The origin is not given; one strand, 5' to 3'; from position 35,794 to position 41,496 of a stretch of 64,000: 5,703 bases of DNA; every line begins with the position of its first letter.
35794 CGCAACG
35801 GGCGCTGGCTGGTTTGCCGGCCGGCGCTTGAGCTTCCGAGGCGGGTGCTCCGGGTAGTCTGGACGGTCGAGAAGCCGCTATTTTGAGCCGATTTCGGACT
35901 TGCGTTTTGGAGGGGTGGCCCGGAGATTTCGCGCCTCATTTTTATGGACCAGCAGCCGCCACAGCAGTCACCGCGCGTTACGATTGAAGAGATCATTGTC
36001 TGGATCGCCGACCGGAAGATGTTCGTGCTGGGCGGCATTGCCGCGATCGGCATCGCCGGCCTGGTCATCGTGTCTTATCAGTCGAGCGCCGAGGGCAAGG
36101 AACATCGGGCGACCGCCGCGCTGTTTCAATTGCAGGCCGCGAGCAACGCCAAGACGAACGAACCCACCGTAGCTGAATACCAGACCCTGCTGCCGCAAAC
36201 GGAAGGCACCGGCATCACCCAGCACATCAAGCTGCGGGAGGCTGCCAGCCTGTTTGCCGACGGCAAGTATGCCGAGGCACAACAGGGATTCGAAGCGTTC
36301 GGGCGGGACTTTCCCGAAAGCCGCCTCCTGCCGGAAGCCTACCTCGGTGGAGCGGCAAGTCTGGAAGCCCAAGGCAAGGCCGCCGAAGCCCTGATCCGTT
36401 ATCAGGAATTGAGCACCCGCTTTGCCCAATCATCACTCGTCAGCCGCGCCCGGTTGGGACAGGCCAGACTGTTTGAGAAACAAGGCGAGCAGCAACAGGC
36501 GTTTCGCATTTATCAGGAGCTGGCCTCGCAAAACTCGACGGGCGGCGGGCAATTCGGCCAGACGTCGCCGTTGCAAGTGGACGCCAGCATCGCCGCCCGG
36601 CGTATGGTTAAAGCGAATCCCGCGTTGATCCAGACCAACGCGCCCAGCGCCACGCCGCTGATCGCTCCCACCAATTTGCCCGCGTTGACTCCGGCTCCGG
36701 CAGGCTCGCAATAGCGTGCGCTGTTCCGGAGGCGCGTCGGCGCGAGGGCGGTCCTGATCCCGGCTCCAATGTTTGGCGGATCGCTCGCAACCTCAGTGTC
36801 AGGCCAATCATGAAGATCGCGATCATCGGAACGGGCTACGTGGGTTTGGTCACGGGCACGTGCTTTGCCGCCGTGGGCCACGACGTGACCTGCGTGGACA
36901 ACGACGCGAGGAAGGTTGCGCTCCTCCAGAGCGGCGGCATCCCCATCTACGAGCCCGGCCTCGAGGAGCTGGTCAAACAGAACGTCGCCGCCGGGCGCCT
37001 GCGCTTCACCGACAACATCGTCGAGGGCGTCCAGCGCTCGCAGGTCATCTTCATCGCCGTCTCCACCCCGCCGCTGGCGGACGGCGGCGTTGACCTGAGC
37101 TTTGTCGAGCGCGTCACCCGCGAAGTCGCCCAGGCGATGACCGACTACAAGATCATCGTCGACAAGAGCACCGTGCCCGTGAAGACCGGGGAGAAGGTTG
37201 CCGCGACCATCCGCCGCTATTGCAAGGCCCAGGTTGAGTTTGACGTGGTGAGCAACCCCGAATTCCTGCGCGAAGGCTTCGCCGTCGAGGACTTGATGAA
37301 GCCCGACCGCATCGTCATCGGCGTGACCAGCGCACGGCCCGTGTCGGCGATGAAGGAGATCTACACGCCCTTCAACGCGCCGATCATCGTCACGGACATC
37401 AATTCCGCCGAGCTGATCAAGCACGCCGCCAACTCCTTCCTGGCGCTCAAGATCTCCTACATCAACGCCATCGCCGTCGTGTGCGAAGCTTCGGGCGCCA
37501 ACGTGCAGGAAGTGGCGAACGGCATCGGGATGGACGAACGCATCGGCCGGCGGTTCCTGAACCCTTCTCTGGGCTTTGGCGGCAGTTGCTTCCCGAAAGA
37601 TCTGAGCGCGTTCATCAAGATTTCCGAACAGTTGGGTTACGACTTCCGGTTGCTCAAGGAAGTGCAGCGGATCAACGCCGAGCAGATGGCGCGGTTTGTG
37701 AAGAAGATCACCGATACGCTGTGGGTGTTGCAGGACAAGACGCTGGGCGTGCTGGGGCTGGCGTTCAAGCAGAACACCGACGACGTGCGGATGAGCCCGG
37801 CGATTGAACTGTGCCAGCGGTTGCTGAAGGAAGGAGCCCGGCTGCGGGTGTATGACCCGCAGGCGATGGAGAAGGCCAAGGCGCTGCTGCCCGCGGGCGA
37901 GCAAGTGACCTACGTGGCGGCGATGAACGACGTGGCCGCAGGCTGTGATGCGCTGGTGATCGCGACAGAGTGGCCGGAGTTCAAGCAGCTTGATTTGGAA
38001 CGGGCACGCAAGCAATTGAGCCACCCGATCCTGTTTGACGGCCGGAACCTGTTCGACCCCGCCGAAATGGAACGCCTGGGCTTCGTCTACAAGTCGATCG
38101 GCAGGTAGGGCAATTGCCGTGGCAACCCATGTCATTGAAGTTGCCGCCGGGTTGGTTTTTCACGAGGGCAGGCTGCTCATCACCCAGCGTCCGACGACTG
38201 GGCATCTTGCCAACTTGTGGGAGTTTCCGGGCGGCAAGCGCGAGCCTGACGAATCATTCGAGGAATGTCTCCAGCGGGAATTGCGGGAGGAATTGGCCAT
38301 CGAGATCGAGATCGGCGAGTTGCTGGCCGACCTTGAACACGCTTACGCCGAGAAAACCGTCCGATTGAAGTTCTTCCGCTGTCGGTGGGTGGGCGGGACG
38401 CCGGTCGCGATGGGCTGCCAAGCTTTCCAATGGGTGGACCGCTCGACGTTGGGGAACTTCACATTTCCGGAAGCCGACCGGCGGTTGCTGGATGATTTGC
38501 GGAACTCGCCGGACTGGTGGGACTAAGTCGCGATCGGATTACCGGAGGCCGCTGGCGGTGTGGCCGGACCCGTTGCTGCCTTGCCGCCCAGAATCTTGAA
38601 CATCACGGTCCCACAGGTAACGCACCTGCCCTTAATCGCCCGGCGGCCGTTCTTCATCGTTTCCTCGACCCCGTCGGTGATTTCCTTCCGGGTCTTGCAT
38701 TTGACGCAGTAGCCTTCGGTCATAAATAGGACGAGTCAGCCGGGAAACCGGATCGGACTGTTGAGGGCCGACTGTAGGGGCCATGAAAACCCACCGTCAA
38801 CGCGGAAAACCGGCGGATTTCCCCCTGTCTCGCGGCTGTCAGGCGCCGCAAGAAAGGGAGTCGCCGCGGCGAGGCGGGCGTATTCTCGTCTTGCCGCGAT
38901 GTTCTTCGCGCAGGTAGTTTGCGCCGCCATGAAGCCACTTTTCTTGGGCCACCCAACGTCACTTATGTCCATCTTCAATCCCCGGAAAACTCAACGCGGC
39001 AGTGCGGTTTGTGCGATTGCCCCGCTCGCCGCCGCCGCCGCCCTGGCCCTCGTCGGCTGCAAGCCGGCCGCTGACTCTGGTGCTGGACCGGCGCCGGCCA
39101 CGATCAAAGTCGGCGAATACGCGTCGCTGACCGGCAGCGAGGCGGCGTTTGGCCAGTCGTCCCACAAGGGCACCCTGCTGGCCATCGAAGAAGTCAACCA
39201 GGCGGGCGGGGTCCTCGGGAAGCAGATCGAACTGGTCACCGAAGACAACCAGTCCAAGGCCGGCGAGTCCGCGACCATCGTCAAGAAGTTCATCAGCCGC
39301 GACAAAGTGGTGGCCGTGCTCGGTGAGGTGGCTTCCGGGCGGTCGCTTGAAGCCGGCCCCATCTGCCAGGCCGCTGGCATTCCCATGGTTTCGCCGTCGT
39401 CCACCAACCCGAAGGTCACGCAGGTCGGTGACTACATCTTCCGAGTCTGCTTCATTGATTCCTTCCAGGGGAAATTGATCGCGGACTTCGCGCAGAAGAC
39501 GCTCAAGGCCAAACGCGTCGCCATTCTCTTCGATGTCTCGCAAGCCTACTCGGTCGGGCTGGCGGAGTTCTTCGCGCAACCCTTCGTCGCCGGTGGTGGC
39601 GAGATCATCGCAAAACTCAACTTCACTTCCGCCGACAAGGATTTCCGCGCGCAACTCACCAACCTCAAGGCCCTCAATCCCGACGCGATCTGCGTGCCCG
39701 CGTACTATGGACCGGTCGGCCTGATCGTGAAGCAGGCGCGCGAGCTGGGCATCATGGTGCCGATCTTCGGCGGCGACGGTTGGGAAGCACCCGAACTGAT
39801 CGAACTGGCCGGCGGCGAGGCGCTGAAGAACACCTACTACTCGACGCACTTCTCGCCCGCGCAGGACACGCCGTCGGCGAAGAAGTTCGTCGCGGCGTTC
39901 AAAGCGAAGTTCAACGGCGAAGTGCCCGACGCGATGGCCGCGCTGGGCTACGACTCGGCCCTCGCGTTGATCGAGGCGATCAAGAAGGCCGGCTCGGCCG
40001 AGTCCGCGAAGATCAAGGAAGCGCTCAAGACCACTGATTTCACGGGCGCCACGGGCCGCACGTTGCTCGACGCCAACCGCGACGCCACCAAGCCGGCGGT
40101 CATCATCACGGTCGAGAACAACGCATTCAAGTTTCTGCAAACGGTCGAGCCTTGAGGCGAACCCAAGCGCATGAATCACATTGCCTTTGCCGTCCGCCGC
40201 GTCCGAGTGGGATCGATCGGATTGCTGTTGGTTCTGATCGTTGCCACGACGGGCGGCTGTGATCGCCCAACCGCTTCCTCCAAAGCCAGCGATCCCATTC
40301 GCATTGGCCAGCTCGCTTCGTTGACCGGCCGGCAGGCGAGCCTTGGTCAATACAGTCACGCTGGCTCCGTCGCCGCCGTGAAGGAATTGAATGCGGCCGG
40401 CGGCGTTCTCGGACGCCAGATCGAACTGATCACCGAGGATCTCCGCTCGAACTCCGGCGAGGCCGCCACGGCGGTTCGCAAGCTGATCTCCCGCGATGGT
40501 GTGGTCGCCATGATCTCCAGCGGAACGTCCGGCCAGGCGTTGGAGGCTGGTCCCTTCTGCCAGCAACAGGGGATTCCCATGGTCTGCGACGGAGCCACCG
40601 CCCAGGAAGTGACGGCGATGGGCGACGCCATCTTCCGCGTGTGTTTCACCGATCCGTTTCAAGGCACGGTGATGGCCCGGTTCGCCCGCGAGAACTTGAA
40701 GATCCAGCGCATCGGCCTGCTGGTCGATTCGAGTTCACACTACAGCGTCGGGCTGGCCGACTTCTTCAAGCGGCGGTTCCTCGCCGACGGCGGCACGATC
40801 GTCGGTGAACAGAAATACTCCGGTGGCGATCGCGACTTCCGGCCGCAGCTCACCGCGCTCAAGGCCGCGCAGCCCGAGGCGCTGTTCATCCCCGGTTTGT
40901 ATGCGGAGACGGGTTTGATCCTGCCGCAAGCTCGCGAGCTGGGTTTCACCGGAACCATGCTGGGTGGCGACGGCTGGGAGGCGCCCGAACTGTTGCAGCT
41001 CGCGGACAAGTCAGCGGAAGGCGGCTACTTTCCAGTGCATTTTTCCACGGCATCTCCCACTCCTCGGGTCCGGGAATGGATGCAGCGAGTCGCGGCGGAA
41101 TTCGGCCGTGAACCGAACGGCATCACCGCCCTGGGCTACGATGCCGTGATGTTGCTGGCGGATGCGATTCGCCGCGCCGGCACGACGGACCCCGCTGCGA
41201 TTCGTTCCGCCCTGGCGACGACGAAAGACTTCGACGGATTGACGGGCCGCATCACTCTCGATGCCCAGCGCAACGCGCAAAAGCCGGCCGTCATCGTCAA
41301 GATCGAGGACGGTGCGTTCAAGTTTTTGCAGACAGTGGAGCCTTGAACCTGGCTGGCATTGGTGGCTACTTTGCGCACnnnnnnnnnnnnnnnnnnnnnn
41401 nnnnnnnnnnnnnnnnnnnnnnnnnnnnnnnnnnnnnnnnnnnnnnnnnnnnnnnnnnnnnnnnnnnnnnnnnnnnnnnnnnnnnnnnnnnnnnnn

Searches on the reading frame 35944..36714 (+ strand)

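Call 100: search_protein_families(library=pfam, proteins=[window:35944-36714:+], max_evalue=0.0001)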
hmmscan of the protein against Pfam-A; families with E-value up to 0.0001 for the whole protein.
window:35944-36714:+ (256 aa): 2 families
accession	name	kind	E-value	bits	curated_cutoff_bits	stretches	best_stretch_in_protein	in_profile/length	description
PF13174.12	TPR_6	-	3.2e-08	34.1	26.3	0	169-196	2-29/33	Tetratricopeptide repeat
PF09976.15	TPR_21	-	8.1e-05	22.9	25.5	0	33-162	15-142/193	Tetratricopeptide repeat-like domain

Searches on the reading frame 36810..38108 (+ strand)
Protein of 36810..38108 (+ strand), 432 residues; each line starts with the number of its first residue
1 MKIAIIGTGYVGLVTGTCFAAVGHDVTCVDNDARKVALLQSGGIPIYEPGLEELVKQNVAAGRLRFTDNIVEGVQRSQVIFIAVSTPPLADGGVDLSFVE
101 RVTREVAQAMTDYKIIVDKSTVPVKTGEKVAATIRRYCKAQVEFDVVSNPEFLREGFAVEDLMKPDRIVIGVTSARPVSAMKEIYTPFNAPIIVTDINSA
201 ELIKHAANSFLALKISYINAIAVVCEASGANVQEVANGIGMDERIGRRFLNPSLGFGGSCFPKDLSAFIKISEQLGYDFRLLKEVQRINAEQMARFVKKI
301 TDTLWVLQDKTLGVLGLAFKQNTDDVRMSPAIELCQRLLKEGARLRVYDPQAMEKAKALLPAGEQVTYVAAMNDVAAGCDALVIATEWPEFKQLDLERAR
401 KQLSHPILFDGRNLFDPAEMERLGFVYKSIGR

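Call 100: search_protein_families(library=pfam, proteins=[window:36810-38108:+], max_evalue=0.0001)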
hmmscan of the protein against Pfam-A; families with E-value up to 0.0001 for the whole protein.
window:36810-38108:+ (432 aa): 7 families
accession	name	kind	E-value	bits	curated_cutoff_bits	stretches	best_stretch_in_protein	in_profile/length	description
PF03721.20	UDPG_MGDP_dh_N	-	2.3e-66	223.4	27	1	1-184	1-187/187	UDP-glucose/GDP-mannose dehydrogenase family, NAD binding domain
PF03720.21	UDPG_MGDP_dh_C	-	4.8e-35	120.5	30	1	313-417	1-103/103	UDP-glucose/GDP-mannose dehydrogenase family, UDP binding domain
PF00984.24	UDPG_MGDP_dh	-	7e-35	119.5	25.4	1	199-290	2-93/94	UDP-glucose/GDP-mannose dehydrogenase family, central domain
PF02558.23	ApbA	-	9.6e-07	29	22.2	1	3-84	1-74/150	Ketopantoate reductase PanE/ApbA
PF03446.21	NAD_binding_2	-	1.7e-06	28.6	21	0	2-135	1-108/161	NAD binding domain of 6-phosphogluconate dehydrogenase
PF03807.23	F420_oxidored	-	1.6e-05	25.8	21.6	0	2-83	1-66/94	NADP oxidoreductase coenzyme F420-dependent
PF00070.33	Pyr_redox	-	4.2e-05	24.4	22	0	2-32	1-31/82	Pyridine nucleotide-disulphide oxidoreductase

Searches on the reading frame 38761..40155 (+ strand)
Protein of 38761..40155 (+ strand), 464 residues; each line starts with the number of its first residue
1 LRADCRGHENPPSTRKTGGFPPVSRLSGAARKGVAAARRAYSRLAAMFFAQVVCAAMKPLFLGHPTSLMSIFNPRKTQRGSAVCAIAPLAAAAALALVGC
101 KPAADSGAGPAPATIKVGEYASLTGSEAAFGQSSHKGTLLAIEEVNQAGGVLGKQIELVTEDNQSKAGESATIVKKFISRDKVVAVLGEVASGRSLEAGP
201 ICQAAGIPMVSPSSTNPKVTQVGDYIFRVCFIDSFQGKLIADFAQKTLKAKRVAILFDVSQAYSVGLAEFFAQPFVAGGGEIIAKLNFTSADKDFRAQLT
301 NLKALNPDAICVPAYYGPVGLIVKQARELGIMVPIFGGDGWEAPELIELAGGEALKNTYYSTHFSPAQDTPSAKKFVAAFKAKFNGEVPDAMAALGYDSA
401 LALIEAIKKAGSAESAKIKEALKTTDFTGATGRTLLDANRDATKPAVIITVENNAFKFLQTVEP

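Call 100: search_protein_families(library=pfam, proteins=[window:38761-40155:+], max_evalue=0.0001)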
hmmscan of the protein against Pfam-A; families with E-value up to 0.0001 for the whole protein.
window:38761-40155:+ (464 aa): 3 families
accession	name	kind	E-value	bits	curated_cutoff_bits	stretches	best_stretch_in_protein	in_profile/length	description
PF13458.12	Peripla_BP_6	-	4.9e-63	214.3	31.7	1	114-453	1-340/343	Periplasmic binding protein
PF01094.35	ANF_receptor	-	3e-29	102.6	25.4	1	139-448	7-346/353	Receptor family ligand binding region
PF13433.12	Peripla_BP_5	-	1.8e-23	83.7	27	2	115-192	1-78/363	Periplasmic binding protein domain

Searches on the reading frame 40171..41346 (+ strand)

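Call 100: search_protein_families(library=pfam, proteins=[window:40171-41346:+], max_evalue=0.0001)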
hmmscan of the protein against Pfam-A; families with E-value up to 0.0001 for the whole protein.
window:40171-41346:+ (391 aa): 3 families
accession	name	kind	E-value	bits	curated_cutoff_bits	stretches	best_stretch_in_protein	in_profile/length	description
PF13458.12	Peripla_BP_6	-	1.3e-68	232.7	31.7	1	42-381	1-342/343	Periplasmic binding protein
PF13433.12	Peripla_BP_5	-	1.1e-22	81.1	27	1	43-388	1-347/363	Periplasmic binding protein domain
PF01094.35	ANF_receptor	-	5.4e-21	75.5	25.4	1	68-373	8-344/353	Receptor family ligand binding region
